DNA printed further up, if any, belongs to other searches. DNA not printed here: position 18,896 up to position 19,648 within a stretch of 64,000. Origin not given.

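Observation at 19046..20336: Tandem divergent GreA-family paralogs; only one has a DxxE-like acidic tip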

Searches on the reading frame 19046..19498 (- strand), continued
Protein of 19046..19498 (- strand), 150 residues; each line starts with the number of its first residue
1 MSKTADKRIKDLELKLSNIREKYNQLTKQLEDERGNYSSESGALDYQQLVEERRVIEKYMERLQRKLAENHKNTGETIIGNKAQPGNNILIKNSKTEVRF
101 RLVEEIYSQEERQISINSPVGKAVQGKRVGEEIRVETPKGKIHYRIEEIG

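Call 62: find_related_loci(query=A4, collection=metagenome_contigs, flank=4000)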
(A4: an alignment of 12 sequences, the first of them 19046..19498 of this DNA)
Query A4 (150 aa) in metagenome_contigs; peptide patterns used: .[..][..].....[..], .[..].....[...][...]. (x = any residue, [..] = any of these).
481 stretches matched a pattern; 94 encode a relative of the query (tblastn E <= 1e-3); the best 80 are kept; 80 distinct loci.
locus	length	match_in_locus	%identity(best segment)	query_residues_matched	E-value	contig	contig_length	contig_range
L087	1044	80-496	53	8-146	7e-45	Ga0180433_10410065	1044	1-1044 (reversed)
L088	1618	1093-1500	50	8-143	7e-40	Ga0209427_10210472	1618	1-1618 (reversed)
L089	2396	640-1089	45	1-149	2e-38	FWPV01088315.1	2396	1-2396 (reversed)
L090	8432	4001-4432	47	7-149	4e-38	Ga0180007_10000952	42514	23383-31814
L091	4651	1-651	42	7-150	2e-31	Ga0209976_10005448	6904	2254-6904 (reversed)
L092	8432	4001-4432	50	8-149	7e-41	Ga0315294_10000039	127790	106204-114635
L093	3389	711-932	38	79-149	9e-12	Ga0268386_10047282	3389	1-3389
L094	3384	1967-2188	34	79-149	1e-11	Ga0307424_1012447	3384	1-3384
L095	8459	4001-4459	29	13-149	1e-11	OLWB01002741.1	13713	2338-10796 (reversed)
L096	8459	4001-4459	29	13-149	1e-11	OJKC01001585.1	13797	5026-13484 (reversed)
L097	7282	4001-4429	33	21-149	2e-11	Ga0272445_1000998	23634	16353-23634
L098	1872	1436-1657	34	79-149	2e-11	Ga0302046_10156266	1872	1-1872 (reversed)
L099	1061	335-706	34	25-149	2e-10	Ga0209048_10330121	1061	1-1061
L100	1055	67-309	36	67-149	3e-10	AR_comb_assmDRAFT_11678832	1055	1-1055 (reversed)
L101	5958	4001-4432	31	21-150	3e-10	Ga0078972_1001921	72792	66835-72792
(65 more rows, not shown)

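Call 74: search_protein_families(library=padloc, proteins=[window:19046-19498:-], max_evalue=0.01)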
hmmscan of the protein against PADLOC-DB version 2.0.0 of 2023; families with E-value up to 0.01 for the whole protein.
window:19046-19498:- (150 aa): 0 families

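Call 78: fold_search(model_id=the predicted structure, library=pdb)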
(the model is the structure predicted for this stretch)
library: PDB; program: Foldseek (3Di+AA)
matches with E <= 10: 280; with E <= 0.001: 15
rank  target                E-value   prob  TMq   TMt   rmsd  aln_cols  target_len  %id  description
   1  9a7t_B                4.8e-08  1.00  0.56  0.54   5.8       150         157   22  Integrative model of RPOB-GREA by crosslinking MS and deep learning (released 2024-09-18)
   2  2p4v_A                2.2e-07  1.00  0.51  0.49   6.4       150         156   26  Crystal structure of the transcript cleavage factor, GreB at 2.6A resolution (released 2008-01-22)
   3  3aoh_X                6.7e-07  1.00  0.55  0.54   5.8       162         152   24  RNA polymerase-Gfh1 complex (Crystal type 1) (released 2010-12-08)
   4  3aoi_X                7.2e-07  1.00  0.56  0.55   5.7       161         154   23  RNA polymerase-Gfh1 complex (Crystal type 2) (released 2010-12-08)
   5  2f23_A                7.2e-07  1.00  0.38  0.37  14.0       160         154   25  Crystal structure of GreA factor homolog 1 (Gfh1) protein of Thermus thermophilus (released 2006-05-30)
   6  2eul_A                2.1e-06  1.00  0.41  0.39  14.8       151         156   22  Structure of the transcription factor Gfh1. (released 2005-11-15)
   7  2etn_B                9.5e-06  1.00  0.41  0.40  14.8       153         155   24  Crystal structure of Thermus aquaticus Gfh1 (released 2006-02-14)
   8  2etn_A                1.0e-05  1.00  0.42  0.41  14.8       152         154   24  Crystal structure of Thermus aquaticus Gfh1 (released 2006-02-14)
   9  4wqt_X                2.1e-05  1.00  0.48  0.47   6.9       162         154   20  Thermus thermophilus RNA polymerase complexed with an RNA cleavage stimulating factor (a GreA/Gfh1 chimeric protein) (released 2015-02-18)
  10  2pn0_C                9.4e-05  1.00  0.40  0.49   3.2        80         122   26  Prokaryotic transcription elongation factor GreA/GreB from Nitrosomonas europaea (released 2007-05-22)
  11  2pn0_D                1.6e-04  1.00  0.35  0.43   2.6        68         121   29  Prokaryotic transcription elongation factor GreA/GreB from Nitrosomonas europaea (released 2007-05-22)
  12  2pn0_A                1.6e-04  1.00  0.40  0.47   3.1        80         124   26  Prokaryotic transcription elongation factor GreA/GreB from Nitrosomonas europaea (released 2007-05-22)
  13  6wvk_H                2.4e-04  1.00  0.43  0.13   7.0       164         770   14  Cryo-EM structure of Bacillus subtilis RNA Polymerase in complex with HelD (released 2020-11-18)
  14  3bmb_A                4.7e-04  1.00  0.40  0.44   3.5        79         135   23  Crystal structure of a new RNA polymerase interacting protein (released 2008-10-28)
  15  6zca_H                9.2e-04  1.00  0.45  0.13   7.1       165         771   13  Structure of the B. subtilis RNA POLYMERASE in complex with HelD (monomer) (released 2020-10-14)
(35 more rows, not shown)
